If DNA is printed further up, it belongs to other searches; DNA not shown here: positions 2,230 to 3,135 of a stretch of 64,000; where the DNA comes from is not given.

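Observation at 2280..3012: AT-rich orphan gene with its own repeat-bearing upstream region, wedged between the spanins and the packaging module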

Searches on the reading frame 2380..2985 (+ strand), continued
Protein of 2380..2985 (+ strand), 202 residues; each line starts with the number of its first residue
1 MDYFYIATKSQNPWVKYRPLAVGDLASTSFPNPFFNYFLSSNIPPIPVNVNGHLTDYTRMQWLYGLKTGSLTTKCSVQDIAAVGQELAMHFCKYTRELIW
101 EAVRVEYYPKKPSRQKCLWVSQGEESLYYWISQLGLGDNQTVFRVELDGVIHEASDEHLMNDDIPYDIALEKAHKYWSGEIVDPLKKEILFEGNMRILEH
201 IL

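Call 100: search_protein_families(proteins=[L046:3984-5318:-, L046:3296-3991:-, L046:8043-8393:+, L046:8604-12230:+, L046:5758-6336:+, L046:2810-3094:-], library=padloc, max_evalue=0.001)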
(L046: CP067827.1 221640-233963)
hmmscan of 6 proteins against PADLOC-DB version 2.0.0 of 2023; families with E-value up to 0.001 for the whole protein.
L046:3984-5318:- (445 aa): 120 families (the best 25 are shown)
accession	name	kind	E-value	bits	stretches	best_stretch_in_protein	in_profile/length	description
PDLC00308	PtuA1|PtuA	-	3e-111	370.6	1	1-444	1-446/449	AAA ATPase domain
PDLC00283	PtuA1|PtuA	-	1.6e-64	216.7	1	23-441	18-440/448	AAA ATPase domain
PDLC00265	PtuA1|PtuA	-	4.3e-55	185.7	2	78-438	110-469/479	AAA ATPase domain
PDLC00266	PtuA1|PtuA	-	9.9e-47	158.3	2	74-440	106-475/483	AAA ATPase domain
PDLC00285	PtuA1|PtuA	-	1.1e-42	144.8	1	27-441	22-428/432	AAA ATPase domain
PDLC00303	PtuA1|PtuA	-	5.1e-34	116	1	34-422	15-360/386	AAA ATPase domain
PDLC00289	PtuA1|PtuA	-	5.6e-34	115.9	1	4-429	3-382/404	AAA ATPase domain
PDLC00273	PtuA1|PtuA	-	1.2e-31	108.1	1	33-420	4-344/375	AAA ATPase domain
PDLC00296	PtuA1|PtuA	-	3.1e-25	86.9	2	244-361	280-399/507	AAA ATPase domain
PDLC00271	PtuA1|PtuA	-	9.2e-25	86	1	295-441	276-411/421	AAA ATPase domain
PDLC00278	PtuA1|PtuA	-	6.1e-23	79.8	1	284-431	274-418/436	AAA ATPase domain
PDLC02913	ATPase_I-A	-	3.1e-22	77.4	1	295-442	361-501/508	-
PDLC04235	PDC-M01A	-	1.4e-21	75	2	200-403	286-476/510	-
PDLC00293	PtuA1|PtuA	-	1.1e-20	72.1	1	258-434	297-483/527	AAA ATPase domain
PDLC00299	PtuA1|PtuA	-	1.1e-20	72.1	1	296-442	376-520/535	AAA ATPase domain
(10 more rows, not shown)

L046:3296-3991:- (232 aa): 60 families (the best 25 are shown)
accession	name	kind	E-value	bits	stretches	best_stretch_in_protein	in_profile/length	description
PDLC00313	PtuB1|PtuB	-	1.1e-70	235.8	1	7-230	1-232/240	Unknown function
PDLC00325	PtuB1|PtuB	-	2.3e-32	110.4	1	30-185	26-166/213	Unknown function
PDLC00345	PtuB1|PtuB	-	1.7e-31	107.5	1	30-190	26-171/223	Unknown function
PDLC00335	PtuB1|PtuB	-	2.1e-26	90.8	1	33-228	24-206/214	Unknown function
PDLC00350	PtuB1|PtuB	-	1.3e-19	69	1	44-162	36-141/224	Unknown function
PDLC00337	PtuB1|PtuB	-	1.2e-17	62.5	1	46-120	45-113/216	Unknown function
PDLC00354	PtuB1|PtuB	-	1.8e-17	61.7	1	32-157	24-137/204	Unknown function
PDLC00352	PtuB1|PtuB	-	2.9e-17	61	1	37-159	26-135/206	Unknown function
PDLC02924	HNH_I-A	-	7.6e-13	46.9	1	44-207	33-140/198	-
PDLC00324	PtuB1|PtuB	-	3.3e-11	41.3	1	43-102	28-86/209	Unknown function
PDLC00340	PtuB1|PtuB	-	8.6e-11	39.9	1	40-115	48-120/268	Unknown function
PDLC00342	PtuB1|PtuB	-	9.8e-11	39.5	1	45-112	35-103/247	Unknown function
PDLC00332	PtuB1|PtuB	-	1.1e-10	39.8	1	43-124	33-113/212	Unknown function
PDLC00339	PtuB1|PtuB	-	1.4e-10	39.4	1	46-197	53-204/261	Unknown function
PDLC00312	PtuB1|PtuB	-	1.7e-10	39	1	33-110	34-113/209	Unknown function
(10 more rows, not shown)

L046:8043-8393:+ (117 aa): 0 families

L046:8604-12230:+ (1209 aa): 7 families
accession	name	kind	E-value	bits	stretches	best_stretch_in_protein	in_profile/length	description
PDLC03924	MkoC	-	1.2e-65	220.3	1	401-1205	244-963/1136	-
PDLC03920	MkoA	-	1e-26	91.6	1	918-1193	791-1081/1112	-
PDLC03921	MkoA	-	1.3e-12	44.2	1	1124-1195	1504-1574/1607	-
PDLC05009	PDC-S37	-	6.7e-08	28.8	1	922-956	941-975/1550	-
PDLC04140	mad8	-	0.00013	19.6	1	425-449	27-51/314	mads_8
PDLC02194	Hhe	-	0.00013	17.3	1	922-957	1384-1419/1911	-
PDLC00136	GajB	-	0.0009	16.2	1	1132-1183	489-544/570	UrvD helicase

L046:5758-6336:+ (193 aa): 0 families

L046:2810-3094:- (95 aa): 0 families

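Call 101: get_annotated_region(hit=H167, flank=6000)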
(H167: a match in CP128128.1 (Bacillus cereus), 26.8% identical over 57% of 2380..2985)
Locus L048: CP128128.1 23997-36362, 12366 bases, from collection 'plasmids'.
description: Bacillus cereus strain SIN1.2 plasmid unnamed2, complete sequence
organism: Bacillus cereus (NCBI taxid 1396)
taxonomy: Bacteria; Bacillota; Bacilli; Bacillales; Bacillaceae; Bacillus; Bacillus cereus
host: -; source: bacterial isolate,pine forrest soil between two spruce trees; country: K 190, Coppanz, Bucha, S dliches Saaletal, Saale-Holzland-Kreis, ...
typing (MOB-suite, as given by PLSDB): mobilizable; replicon rep_cluster_125,rep_cluster_1869; relaxase MOBP
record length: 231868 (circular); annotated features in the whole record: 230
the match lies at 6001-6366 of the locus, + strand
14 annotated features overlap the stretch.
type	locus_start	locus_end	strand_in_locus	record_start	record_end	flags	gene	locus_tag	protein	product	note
CDS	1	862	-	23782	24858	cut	-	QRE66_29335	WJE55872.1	transposase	-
CDS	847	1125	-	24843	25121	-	-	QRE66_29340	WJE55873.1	hypothetical protein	-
CDS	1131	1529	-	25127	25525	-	tnpA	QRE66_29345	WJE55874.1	IS200/IS605 family transposase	-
CDS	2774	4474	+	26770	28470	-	-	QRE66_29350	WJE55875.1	hypothetical protein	-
CDS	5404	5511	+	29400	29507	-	-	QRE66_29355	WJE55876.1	erythromycin esterase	-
CDS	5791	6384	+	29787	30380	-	-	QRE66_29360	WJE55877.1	DUF2441 domain-containing protein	-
CDS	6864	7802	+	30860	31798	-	bla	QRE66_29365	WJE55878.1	class A beta-lactamase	-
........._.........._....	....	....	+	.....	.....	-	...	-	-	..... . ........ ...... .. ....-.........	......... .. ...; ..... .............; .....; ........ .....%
CDS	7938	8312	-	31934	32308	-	-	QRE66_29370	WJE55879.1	hypothetical protein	-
CDS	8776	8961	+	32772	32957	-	-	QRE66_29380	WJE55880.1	hypothetical protein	-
CDS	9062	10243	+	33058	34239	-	-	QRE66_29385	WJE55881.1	FtsK/SpoIIIE domain-containing protein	-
CDS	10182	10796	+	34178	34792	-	-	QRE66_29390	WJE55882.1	replication-relaxation family protein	-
CDS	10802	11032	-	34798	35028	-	-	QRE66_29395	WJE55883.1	helix-turn-helix domain-containing protein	-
CDS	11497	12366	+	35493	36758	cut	-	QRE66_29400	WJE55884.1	Y-family DNA polymerase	-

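Call 102: get_annotated_region(hit=H166, flank=6000)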
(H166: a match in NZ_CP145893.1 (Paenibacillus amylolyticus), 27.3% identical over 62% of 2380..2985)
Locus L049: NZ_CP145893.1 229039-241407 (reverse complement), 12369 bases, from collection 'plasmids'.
description: Paenibacillus amylolyticus strain Y5S-7 plasmid pY5S7-1, complete sequence
organism: Paenibacillus amylolyticus (NCBI taxid 1451)
taxonomy: Bacteria; Bacillota; Bacilli; Bacillales; Paenibacillaceae; Paenibacillus; Paenibacillus amylolyticus
host: -; source: whole organism,soil; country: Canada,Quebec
typing (MOB-suite, as given by PLSDB): non-mobilizable
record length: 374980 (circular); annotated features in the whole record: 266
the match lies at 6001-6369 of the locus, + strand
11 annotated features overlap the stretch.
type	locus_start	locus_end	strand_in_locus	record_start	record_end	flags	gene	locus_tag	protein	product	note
CDS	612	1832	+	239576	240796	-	-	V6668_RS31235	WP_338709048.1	S-layer homology domain-containing protein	-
CDS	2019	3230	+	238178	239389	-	-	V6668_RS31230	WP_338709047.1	S-layer homology domain-containing protein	-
CDS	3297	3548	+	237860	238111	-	-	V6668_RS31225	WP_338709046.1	tyrosine-type recombinase/integrase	GO:0015074 - DNA integration [Evidence IEA]; GO:0006310 - DNA recombination [Evidence IEA]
CDS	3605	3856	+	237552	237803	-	-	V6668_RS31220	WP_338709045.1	hypothetical protein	-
CDS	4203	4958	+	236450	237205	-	-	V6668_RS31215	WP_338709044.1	hypothetical protein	-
CDS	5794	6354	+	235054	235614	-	-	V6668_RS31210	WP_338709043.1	DUF2441 domain-containing protein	-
CDS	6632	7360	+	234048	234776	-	-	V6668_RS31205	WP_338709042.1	helix-turn-helix transcriptional regulator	-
CDS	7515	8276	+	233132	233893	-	-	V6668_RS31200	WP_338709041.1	hypothetical protein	-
CDS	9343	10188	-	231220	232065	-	-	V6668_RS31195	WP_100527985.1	Rpn family recombination-promoting nuclease/putative transposase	-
CDS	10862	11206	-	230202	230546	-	-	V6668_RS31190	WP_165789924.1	DUF3221 domain-containing protein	-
CDS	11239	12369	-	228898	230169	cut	-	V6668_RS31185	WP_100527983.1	hypothetical protein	-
